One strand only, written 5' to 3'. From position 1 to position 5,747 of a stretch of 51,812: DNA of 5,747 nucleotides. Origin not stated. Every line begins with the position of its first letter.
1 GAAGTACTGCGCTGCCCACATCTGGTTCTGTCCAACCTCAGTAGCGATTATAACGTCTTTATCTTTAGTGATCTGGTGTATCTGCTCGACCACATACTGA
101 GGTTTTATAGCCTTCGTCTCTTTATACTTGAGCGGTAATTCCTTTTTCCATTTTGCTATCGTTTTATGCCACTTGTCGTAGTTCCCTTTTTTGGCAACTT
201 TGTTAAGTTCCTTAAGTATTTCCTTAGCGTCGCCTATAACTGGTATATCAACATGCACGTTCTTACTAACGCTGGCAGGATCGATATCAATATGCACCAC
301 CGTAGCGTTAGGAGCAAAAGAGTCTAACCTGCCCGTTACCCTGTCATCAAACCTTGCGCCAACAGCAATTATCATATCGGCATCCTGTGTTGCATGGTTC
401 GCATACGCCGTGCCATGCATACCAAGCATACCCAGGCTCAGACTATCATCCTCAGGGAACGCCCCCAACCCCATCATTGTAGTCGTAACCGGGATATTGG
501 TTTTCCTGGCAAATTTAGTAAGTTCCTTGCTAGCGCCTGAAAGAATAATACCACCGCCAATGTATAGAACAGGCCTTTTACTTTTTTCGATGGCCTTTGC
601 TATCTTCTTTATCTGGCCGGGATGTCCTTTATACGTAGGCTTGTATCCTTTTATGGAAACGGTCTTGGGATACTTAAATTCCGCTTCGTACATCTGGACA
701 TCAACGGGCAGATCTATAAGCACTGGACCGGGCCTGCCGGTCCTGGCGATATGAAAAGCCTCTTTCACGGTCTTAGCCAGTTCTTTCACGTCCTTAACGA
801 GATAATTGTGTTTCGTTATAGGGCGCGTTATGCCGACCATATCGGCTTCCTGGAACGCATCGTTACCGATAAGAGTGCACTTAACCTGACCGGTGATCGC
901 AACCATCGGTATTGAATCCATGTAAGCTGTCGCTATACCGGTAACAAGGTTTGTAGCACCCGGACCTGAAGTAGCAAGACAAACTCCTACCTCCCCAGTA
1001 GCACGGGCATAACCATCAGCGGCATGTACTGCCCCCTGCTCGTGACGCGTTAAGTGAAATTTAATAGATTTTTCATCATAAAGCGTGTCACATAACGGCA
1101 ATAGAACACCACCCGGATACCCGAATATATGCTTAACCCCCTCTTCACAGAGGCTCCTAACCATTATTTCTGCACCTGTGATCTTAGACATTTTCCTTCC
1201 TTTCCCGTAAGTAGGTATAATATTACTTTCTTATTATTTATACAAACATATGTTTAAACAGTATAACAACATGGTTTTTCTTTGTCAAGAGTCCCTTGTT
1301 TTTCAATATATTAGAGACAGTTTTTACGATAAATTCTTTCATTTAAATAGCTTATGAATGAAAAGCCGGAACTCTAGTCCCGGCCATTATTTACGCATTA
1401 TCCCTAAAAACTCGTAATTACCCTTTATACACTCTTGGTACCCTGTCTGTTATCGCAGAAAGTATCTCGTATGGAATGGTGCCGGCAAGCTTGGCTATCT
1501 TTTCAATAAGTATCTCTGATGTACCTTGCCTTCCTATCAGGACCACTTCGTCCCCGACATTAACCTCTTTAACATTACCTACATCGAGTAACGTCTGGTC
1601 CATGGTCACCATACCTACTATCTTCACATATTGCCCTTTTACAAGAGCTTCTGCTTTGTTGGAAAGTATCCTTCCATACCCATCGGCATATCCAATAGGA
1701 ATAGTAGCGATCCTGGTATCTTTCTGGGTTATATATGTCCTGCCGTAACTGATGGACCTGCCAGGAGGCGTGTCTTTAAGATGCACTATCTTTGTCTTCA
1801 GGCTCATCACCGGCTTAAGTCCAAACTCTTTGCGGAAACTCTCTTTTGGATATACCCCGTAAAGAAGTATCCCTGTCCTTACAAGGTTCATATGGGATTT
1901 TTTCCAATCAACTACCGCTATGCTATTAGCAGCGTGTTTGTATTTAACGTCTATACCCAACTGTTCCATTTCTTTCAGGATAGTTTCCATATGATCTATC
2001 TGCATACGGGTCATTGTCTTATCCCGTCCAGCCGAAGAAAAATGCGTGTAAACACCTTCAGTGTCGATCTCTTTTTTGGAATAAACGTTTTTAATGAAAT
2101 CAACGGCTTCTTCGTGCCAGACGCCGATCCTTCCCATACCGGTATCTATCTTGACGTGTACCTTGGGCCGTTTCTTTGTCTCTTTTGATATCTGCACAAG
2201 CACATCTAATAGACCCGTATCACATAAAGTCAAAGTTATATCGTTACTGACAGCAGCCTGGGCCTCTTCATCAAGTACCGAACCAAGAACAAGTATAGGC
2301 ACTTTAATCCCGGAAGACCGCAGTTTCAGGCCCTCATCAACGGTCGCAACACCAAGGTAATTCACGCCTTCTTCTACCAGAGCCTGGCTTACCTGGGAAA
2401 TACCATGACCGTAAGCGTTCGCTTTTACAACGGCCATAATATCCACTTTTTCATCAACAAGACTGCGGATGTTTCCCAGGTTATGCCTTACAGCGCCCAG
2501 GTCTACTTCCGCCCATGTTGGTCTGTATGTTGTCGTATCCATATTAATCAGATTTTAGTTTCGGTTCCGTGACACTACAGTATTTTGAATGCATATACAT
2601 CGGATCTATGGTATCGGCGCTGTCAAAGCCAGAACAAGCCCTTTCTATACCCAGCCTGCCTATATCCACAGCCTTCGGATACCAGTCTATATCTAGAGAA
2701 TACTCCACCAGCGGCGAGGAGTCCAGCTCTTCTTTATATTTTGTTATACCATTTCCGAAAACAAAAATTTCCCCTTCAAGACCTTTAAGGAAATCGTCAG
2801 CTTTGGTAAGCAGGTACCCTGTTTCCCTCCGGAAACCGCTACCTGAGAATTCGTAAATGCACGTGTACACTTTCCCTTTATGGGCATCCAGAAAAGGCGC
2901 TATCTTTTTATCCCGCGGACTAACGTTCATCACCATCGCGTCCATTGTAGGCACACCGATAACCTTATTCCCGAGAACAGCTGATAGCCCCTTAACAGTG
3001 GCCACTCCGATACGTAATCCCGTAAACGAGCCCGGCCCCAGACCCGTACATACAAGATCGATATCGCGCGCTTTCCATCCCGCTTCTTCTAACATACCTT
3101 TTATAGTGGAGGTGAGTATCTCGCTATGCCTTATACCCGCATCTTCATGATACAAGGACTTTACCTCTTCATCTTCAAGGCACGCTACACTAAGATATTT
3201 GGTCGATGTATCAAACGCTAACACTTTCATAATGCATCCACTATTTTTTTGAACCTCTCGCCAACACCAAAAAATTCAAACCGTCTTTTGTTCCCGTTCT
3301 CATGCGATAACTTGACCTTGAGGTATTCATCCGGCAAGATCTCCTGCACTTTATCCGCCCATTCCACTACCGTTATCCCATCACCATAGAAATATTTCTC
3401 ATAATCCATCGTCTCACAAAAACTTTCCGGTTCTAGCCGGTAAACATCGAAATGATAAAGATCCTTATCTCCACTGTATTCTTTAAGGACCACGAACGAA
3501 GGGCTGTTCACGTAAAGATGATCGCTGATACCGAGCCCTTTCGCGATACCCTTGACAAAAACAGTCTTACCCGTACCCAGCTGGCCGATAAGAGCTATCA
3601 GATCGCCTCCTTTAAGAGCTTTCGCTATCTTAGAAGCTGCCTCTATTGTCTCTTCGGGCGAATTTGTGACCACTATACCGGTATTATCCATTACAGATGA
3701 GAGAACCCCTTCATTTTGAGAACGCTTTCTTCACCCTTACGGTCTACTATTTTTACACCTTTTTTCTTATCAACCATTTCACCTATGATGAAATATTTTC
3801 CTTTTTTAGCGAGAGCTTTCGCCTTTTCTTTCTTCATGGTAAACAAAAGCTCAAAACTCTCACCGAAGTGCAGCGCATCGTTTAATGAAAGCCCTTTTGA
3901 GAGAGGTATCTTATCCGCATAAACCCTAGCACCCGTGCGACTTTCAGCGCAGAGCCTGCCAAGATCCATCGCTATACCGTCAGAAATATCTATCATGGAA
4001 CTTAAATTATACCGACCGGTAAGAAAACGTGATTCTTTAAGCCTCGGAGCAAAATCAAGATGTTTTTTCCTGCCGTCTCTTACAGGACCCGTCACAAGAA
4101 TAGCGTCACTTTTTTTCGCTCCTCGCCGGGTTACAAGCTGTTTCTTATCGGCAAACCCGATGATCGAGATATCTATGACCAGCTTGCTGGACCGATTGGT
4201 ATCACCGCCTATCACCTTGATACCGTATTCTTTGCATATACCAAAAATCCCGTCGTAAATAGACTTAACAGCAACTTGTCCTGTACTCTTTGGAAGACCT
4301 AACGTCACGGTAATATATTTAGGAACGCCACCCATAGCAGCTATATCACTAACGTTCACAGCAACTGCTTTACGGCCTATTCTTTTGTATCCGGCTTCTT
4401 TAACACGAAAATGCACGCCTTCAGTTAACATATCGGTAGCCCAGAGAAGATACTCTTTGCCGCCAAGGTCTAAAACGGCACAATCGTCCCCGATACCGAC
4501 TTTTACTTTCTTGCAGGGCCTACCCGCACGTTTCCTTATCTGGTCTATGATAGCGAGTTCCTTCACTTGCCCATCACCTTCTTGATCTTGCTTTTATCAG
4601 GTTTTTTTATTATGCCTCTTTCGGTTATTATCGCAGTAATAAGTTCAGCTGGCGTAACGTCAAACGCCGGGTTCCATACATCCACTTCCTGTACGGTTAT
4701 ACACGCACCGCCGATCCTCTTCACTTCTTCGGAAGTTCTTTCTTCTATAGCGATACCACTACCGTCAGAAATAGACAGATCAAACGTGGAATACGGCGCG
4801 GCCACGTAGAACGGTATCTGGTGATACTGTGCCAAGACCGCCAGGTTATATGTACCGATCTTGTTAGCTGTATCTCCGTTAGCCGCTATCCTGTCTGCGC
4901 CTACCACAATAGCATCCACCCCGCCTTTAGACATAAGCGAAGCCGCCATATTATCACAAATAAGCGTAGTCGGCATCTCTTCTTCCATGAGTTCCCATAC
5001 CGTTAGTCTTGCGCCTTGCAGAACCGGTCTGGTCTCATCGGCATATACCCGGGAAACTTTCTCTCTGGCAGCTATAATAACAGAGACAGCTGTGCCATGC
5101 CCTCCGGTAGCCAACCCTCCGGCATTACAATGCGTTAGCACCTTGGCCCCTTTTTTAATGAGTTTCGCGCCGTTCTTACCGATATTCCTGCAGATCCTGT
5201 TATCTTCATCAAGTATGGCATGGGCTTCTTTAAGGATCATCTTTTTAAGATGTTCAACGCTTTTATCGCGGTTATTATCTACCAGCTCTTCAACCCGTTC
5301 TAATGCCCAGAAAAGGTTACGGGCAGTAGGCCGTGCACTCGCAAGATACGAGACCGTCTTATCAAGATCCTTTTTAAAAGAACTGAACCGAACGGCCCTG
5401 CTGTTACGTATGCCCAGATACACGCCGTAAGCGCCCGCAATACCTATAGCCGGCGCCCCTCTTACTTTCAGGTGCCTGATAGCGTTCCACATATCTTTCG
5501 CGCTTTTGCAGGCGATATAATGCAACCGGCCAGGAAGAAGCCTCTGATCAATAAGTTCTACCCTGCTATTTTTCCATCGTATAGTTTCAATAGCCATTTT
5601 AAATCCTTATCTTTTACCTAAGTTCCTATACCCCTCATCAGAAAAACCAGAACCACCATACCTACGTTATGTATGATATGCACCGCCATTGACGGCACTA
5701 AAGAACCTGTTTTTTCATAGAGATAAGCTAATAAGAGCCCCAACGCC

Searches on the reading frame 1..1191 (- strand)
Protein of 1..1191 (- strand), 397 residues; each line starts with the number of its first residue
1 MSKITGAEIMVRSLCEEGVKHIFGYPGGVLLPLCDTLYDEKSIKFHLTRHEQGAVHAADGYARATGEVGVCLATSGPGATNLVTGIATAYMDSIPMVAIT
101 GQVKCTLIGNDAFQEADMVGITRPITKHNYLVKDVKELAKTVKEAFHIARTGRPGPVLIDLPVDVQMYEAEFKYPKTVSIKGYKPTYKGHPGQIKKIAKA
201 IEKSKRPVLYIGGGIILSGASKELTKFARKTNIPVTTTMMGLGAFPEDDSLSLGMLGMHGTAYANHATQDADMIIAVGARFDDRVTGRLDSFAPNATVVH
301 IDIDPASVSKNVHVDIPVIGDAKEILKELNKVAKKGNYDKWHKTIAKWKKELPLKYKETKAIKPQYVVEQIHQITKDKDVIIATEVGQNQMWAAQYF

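Call 19: search_protein_families(library=ncbifam, proteins=[window:1-1191:-], max_evalue=0.01)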
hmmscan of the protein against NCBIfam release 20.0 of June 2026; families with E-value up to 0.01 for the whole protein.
window:1-1191:- (397 aa): 51 families (the best 25 are shown)
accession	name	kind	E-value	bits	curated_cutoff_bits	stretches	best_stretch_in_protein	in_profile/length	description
NF004710.0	PRK06048.1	equivalog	2.6e-194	646.8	976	1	2-397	6-399/561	acetolactate synthase large subunit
TIGR00118.1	acolac_lg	equivalog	6.4e-186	619.1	538.35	1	5-397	2-395/557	biosynthetic-type acetolactate synthase large subunit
NF004919.0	PRK06276.1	equivalog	9.9e-170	565.7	866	1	5-397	2-400/582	acetolactate synthase large subunit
NF005651.0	PRK07418.1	subfamily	2e-166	554.8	942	1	3-396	18-420/617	acetolactate synthase large subunit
NF005860.0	PRK07789.1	equivalog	2.3e-166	554.7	881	1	2-396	32-434/615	acetolactate synthase large subunit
NF006319.0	PRK08527.1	equivalog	9.1e-165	549.3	905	1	1-397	1-400/565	acetolactate synthase large subunit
NF005228.0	PRK06725.1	equivalog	1.3e-164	548.6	991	1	3-397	15-408/571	acetolactate synthase large subunit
NF005824.0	PRK07710.1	equivalog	2.3e-163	544.6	976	1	3-397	16-410/573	acetolactate synthase large subunit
NF006581.0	PRK09107.1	equivalog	1e-161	539.2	974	1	3-397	10-415/595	acetolactate synthase 3 large subunit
NF005409.0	PRK06965.1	equivalog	1.3e-161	539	1035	1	3-397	20-422/587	acetolactate synthase 3 catalytic subunit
NF005058.0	PRK06466.1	equivalog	2.1e-156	521.7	951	1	1-397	1-408/574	acetolactate synthase 3 large subunit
NF006525.0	PRK08979.1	equivalog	1e-152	509.5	1084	1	1-397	1-406/572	acetolactate synthase 3 large subunit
NF005364.0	PRK06882.1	equivalog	2.6e-149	498.3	1083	1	1-397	1-406/574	acetolactate synthase 3 large subunit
NF005936.0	PRK07979.1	equivalog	7.7e-146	486.7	1080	1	2-397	2-406/574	acetolactate synthase 3 large subunit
NF006524.0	PRK08978.1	equivalog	3.5e-144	481.1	738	1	5-396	2-385/548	acetolactate synthase 2 catalytic subunit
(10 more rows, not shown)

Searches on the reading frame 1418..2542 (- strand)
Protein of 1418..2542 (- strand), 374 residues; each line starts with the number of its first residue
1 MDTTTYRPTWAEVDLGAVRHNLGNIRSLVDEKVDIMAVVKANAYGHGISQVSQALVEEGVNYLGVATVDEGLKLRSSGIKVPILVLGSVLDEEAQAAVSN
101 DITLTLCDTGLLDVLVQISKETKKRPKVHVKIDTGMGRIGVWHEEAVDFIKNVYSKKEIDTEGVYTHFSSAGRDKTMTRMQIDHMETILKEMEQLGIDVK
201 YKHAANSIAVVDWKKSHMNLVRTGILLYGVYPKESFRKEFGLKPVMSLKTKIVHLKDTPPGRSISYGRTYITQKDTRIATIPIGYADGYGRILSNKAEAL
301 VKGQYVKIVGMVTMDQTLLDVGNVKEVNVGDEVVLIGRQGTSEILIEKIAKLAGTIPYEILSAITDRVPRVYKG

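Call 35: search_protein_families(library=pfam, proteins=[window:1418-2542:-], max_evalue=0.00001)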
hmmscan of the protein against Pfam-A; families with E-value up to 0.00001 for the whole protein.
window:1418-2542:- (374 aa): 2 families
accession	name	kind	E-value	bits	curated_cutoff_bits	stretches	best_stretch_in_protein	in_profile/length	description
PF01168.26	Ala_racemase_N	-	3.4e-66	223.5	24.1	1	13-232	1-220/220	Alanine racemase, N-terminal domain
PF00842.27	Ala_racemase_C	-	1.3e-48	164.3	25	1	245-372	1-127/127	Alanine racemase, C-terminal domain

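Call 60: find_homologous_proteins(query=window:1418-2542:-, max_evalue=1e-40)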
Query window:1418-2542:- (374 aa): 7980 proteins with E <= 1e-40 among 8000 candidates; the best 120 are listed.
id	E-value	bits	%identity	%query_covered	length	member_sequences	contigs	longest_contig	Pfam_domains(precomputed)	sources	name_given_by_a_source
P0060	1.8e-240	815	100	100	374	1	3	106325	PF00842.28,PF01168.27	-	-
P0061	3.7e-236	801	98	100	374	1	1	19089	PF00842.28,PF01168.27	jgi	jgi:alanine racemase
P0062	6.7e-219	744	91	100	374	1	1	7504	PF00842.28,PF01168.27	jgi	jgi:alanine racemase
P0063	1.3e-215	733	89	100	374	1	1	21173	PF00842.28,PF01168.27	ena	-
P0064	3.0e-215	732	89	100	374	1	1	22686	PF00842.28,PF01168.27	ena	-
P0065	6.1e-195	665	81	100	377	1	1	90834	PF00842.28,PF01168.27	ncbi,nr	ncbi:MAG: alanine racemase [Candidatus Omnitrophica bacterium]|nr:alanine racemase [Candidatus Omnit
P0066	3.7e-194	663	81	100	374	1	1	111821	PF00842.28,PF01168.27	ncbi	ncbi:alanine racemase [Candidatus Omnitrophota bacterium]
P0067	1.1e-193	661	80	100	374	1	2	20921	PF00842.28,PF01168.27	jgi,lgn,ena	jgi:alanine racemase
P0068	1.4e-192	658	79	100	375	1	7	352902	PF00842.28,PF01168.27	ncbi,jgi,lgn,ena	-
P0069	1.4e-191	654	79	100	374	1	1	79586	PF00842.28,PF01168.27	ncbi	-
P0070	1.8e-189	647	77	100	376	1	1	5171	PF00842.28,PF01168.27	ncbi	ncbi:alanine racemase [Candidatus Omnitrophota bacterium]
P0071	1.0e-188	645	78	100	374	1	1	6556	PF00842.28,PF01168.27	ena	-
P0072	1.3e-188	645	77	100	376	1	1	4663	PF00842.28,PF01168.27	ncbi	ncbi:alanine racemase [Candidatus Omnitrophota bacterium]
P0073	1.8e-188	644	77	100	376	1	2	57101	PF00842.28,PF01168.27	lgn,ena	-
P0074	3.6e-188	643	76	100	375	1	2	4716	PF00842.28,PF01168.27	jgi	jgi:alanine racemase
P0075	4.2e-188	643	77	100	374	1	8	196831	PF00842.28,PF01168.27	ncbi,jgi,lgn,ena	-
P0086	9.9e-182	622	76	98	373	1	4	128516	PF00842.28,PF02784.23,PF01168.27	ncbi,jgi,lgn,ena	-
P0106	1.3e-177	608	73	99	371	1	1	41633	PF00842.28,PF01168.27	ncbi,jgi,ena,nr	ncbi:MAG: alanine racemase [Candidatus Makaraimicrobium thalassicum]|nr:MAG: alanine racemase [Candi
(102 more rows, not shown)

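Call 61: find_encoding_contigs(protein=P0065, flank=3000, max_places=1)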
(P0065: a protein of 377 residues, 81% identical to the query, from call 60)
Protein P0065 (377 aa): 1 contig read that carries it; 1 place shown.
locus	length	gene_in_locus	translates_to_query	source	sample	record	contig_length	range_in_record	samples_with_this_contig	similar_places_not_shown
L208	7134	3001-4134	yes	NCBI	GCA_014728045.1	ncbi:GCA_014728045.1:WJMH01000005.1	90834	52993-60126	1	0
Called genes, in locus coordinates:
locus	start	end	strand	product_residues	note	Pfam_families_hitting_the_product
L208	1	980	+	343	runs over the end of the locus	PF01008:IF-2B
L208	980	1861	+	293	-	PF00586:AIRS, PF02769:AIRS_C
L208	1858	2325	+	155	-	PF02367:TsaE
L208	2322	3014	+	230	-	PF00814:TsaD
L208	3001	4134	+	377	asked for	PF01168:Ala_racemase_N, PF00842:Ala_racemase_C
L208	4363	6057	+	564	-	PF02776:TPP_enzyme_N, PF00205:TPP_enzyme_M, PF02775:TPP_enzyme_C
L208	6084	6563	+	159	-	PF01842:ACT, PF13291:ACT_4 (faint), PF22629:ACT_AHAS_ss, PF13710:ACT_5, PF10369:ALS_ss_C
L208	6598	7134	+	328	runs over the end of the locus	PF00670:AdoHcyase_NAD, PF03446:NAD_binding_2 (weak), PF07991:KARI_N, PF01450:KARI_C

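Call 62: find_encoding_contigs(protein=P0066, flank=3000, max_places=1)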
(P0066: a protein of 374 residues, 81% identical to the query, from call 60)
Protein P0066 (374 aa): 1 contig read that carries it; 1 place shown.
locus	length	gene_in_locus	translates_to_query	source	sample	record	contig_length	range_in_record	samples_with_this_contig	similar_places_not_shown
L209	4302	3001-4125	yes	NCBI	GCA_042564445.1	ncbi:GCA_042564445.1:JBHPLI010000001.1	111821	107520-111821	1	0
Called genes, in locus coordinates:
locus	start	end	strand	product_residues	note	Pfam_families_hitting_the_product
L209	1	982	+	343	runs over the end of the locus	PF01008:IF-2B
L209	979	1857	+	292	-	PF00586:AIRS, PF02769:AIRS_C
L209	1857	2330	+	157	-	PF02367:TsaE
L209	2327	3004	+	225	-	PF00814:TsaD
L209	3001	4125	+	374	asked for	PF01168:Ala_racemase_N, PF00842:Ala_racemase_C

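Call 63: find_encoding_contigs(protein=P0068, flank=3000, max_places=1)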
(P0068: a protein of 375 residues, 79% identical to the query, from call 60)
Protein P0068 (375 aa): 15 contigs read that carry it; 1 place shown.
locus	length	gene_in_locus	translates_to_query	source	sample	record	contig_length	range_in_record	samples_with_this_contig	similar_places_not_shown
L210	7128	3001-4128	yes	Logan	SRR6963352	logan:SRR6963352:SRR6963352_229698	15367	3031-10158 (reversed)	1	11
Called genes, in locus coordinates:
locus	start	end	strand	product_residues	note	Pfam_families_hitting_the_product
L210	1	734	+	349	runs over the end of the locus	PF01008:IF-2B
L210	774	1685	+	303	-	PF00586:AIRS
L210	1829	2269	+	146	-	PF02367:TsaE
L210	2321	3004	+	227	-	PF00814:TsaD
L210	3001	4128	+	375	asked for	PF01168:Ala_racemase_N, PF00842:Ala_racemase_C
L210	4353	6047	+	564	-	PF02776:TPP_enzyme_N, PF00205:TPP_enzyme_M, PF02775:TPP_enzyme_C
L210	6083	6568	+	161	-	PF01842:ACT, PF22629:ACT_AHAS_ss, PF13710:ACT_5, PF10369:ALS_ss_C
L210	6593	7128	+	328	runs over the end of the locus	PF00670:AdoHcyase_NAD, PF07991:KARI_N, PF01450:KARI_C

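Call 64: find_encoding_contigs(protein=P0075, flank=3000, max_places=1)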
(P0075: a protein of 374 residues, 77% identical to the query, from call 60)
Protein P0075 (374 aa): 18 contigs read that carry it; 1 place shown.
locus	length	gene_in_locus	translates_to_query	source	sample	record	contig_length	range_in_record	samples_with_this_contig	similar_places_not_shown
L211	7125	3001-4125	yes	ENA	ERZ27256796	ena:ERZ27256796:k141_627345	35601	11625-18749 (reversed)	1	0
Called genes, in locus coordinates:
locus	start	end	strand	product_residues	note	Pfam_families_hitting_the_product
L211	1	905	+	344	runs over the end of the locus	PF01008:IF-2B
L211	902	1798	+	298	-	PF00586:AIRS, PF02769:AIRS_C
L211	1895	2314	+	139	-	PF02367:TsaE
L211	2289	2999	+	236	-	PF00814:TsaD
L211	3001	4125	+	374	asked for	PF01168:Ala_racemase_N, PF00842:Ala_racemase_C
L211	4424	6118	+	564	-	PF02776:TPP_enzyme_N, PF00205:TPP_enzyme_M, PF02775:TPP_enzyme_C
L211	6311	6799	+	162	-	PF01842:ACT, PF22629:ACT_AHAS_ss, PF13710:ACT_5, PF10369:ALS_ss_C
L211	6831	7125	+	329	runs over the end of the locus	PF00670:AdoHcyase_NAD, PF03446:NAD_binding_2 (weak), PF03807:F420_oxidored (weak), PF07991:KARI_N, PF01450:KARI_C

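Call 65: find_encoding_contigs(protein=P0086, flank=3000, max_places=1)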
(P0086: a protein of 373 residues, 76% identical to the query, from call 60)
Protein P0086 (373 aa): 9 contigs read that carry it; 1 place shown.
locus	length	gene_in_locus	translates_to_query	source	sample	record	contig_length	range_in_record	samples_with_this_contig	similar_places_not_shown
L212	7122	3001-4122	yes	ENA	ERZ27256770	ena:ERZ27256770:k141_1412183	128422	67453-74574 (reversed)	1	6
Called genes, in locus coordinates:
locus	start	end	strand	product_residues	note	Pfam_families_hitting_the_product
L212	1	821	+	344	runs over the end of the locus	PF01008:IF-2B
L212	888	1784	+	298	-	PF00586:AIRS, PF02769:AIRS_C (weak)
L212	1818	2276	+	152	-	PF02367:TsaE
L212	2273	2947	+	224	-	PF00814:TsaD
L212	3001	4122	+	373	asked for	PF01168:Ala_racemase_N, PF02784:Orn_Arg_deC_N (weak), PF00842:Ala_racemase_C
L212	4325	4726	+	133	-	PF05635:23S_rRNA_IVP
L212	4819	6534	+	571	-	PF02776:TPP_enzyme_N, PF00205:TPP_enzyme_M, PF02775:TPP_enzyme_C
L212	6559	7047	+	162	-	PF01842:ACT, PF22629:ACT_AHAS_ss, PF13710:ACT_5, PF10369:ALS_ss_C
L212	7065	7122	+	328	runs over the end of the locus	PF00670:AdoHcyase_NAD (weak), PF07991:KARI_N, PF01450:KARI_C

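Call 66: find_encoding_contigs(protein=P0106, flank=3000, max_places=1)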
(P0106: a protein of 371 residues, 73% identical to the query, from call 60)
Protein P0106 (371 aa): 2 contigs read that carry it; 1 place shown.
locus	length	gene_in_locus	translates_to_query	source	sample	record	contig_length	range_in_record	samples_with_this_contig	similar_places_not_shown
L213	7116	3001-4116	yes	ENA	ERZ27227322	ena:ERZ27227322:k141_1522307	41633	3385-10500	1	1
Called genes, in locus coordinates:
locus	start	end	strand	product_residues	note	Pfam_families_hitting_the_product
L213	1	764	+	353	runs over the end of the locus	PF01008:IF-2B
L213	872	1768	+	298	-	PF00586:AIRS, PF02769:AIRS_C (weak)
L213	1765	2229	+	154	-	PF02367:TsaE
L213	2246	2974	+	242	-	PF00814:TsaD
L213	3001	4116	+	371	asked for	PF01168:Ala_racemase_N, PF00842:Ala_racemase_C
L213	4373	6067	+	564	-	PF02776:TPP_enzyme_N, PF00205:TPP_enzyme_M, PF02775:TPP_enzyme_C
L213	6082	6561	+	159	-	PF01842:ACT, PF22629:ACT_AHAS_ss, PF13710:ACT_5, PF10369:ALS_ss_C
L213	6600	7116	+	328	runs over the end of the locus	PF00670:AdoHcyase_NAD (weak), PF07991:KARI_N, PF01450:KARI_C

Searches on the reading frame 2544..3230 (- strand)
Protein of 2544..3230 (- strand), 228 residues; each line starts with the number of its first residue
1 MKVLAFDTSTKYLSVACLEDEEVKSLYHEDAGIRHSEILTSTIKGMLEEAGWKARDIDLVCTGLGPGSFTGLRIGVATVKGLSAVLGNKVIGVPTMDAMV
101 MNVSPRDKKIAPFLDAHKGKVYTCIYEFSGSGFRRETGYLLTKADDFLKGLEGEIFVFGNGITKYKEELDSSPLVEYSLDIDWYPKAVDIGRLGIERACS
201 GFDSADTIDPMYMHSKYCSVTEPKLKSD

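Call 35: search_protein_families(library=pfam, proteins=[window:2544-3230:-], max_evalue=0.00001)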
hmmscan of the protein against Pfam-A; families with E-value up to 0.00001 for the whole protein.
window:2544-3230:- (228 aa): 1 family
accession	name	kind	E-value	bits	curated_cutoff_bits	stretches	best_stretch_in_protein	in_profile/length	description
PF00814.31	TsaD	-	1e-24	88.1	24.8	1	29-149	23-154/264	tRNA N6-adenosine threonylcarbamoyltransferase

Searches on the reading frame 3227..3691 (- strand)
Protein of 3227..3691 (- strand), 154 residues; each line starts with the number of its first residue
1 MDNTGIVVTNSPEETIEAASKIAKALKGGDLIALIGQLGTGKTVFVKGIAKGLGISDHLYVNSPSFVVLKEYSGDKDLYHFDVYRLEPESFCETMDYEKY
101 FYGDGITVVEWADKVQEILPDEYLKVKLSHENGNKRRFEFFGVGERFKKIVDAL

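Call 35: search_protein_families(library=pfam, proteins=[window:3227-3691:-], max_evalue=0.00001)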
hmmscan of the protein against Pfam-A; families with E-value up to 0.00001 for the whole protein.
window:3227-3691:- (154 aa): 1 family
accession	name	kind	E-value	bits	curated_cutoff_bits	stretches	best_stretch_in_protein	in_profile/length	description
PF02367.23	TsaE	-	3.9e-38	130.7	26.6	1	10-137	2-127/128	Threonylcarbamoyl adenosine biosynthesis protein TsaE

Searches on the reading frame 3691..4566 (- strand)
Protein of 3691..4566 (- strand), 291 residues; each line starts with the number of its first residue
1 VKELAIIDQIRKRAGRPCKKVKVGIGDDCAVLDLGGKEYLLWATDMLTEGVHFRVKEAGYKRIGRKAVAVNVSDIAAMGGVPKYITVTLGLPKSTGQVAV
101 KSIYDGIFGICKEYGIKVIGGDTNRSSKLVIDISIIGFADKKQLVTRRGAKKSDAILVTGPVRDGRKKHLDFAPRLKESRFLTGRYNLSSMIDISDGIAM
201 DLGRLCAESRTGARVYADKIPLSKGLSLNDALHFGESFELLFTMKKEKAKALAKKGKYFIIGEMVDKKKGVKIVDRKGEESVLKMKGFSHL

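Call 35: search_protein_families(library=pfam, proteins=[window:3691-4566:-], max_evalue=0.00001)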
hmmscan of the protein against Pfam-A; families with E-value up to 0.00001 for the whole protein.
window:3691-4566:- (291 aa): 2 families
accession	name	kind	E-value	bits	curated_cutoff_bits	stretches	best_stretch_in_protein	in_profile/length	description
PF00586.29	AIRS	-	8.4e-30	103.9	24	1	26-138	1-111/112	AIR synthase related protein, N-terminal domain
PF02769.27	AIRS_C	-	1e-09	39.2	23.1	1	173-271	51-152/156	AIR synthase related protein, C-terminal domain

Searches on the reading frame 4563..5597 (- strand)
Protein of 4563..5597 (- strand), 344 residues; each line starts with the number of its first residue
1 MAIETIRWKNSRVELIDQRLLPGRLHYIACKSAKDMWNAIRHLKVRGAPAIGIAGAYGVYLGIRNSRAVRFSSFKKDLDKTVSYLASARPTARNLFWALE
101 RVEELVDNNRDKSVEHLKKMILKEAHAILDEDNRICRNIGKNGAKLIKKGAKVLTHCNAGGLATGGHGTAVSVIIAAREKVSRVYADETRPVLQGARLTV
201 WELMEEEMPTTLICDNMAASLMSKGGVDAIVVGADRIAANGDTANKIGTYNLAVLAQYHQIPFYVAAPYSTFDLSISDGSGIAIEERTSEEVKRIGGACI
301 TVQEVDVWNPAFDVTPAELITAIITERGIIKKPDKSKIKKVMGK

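Call 35: search_protein_families(library=pfam, proteins=[window:4563-5597:-], max_evalue=0.00001)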
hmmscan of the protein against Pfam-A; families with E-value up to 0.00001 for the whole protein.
window:4563-5597:- (344 aa): 1 family
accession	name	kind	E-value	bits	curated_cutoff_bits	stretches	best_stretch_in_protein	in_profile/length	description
PF01008.23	IF-2B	-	1.3e-89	300.6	22.4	1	44-331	1-279/280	Initiation factor 2 subunit family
